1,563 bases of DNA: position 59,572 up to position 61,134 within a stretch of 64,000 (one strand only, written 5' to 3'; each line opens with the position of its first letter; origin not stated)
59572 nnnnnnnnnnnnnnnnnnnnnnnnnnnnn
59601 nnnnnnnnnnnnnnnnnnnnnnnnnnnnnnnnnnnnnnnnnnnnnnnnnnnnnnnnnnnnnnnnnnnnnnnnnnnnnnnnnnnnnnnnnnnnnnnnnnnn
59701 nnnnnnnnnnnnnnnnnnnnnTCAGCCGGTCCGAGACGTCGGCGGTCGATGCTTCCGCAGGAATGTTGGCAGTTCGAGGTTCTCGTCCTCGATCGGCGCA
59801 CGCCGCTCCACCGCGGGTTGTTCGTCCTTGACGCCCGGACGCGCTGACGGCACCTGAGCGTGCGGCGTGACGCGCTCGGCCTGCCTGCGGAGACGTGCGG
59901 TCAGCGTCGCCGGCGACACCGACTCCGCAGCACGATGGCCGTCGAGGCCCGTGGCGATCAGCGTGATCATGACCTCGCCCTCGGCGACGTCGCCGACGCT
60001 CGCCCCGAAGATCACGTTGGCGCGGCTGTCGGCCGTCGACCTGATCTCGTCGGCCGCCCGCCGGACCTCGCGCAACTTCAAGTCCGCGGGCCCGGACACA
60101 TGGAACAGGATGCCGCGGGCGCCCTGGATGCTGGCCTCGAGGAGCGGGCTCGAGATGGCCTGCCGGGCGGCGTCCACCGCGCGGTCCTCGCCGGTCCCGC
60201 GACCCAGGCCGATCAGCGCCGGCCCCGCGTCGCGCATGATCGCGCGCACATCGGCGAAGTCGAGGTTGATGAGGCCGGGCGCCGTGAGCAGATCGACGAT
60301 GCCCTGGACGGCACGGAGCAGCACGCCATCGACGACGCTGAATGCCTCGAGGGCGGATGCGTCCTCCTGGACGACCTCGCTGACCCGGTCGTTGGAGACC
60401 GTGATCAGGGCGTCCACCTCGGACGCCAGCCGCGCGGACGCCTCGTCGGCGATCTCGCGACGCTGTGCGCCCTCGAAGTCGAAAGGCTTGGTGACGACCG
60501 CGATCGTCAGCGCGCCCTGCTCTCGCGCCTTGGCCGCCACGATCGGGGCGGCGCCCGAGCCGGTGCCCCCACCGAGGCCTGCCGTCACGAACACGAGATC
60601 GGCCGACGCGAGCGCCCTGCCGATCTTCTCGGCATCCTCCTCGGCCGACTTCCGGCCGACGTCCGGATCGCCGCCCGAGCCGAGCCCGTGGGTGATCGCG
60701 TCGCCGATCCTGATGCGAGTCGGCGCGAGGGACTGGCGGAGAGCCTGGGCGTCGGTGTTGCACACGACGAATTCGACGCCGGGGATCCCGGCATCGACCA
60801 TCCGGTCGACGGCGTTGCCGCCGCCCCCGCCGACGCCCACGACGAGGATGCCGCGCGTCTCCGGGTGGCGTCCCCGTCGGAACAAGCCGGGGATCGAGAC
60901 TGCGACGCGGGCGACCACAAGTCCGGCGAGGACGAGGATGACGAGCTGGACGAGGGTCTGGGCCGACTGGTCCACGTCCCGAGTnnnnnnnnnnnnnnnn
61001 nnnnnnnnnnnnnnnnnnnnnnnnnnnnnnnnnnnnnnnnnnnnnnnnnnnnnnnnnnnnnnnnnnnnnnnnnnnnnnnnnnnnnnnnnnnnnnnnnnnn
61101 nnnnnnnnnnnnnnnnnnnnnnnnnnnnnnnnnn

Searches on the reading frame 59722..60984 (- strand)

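Call 86: search_protein_families(library=pfam, proteins=[window:59722-60984:-], max_evalue=0.00001)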
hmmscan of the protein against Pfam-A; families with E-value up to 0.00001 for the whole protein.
window:59722-60984:- (420 aa): 2 families
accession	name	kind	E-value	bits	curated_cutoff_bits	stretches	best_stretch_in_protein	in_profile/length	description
PF00091.31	Tubulin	-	3.7e-44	151.7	33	1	46-205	2-189/190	Tubulin/FtsZ family, GTPase domain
PF12327.13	FtsZ_C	-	7.8e-29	100.3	27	1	254-348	1-95/95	FtsZ family, C-terminal domain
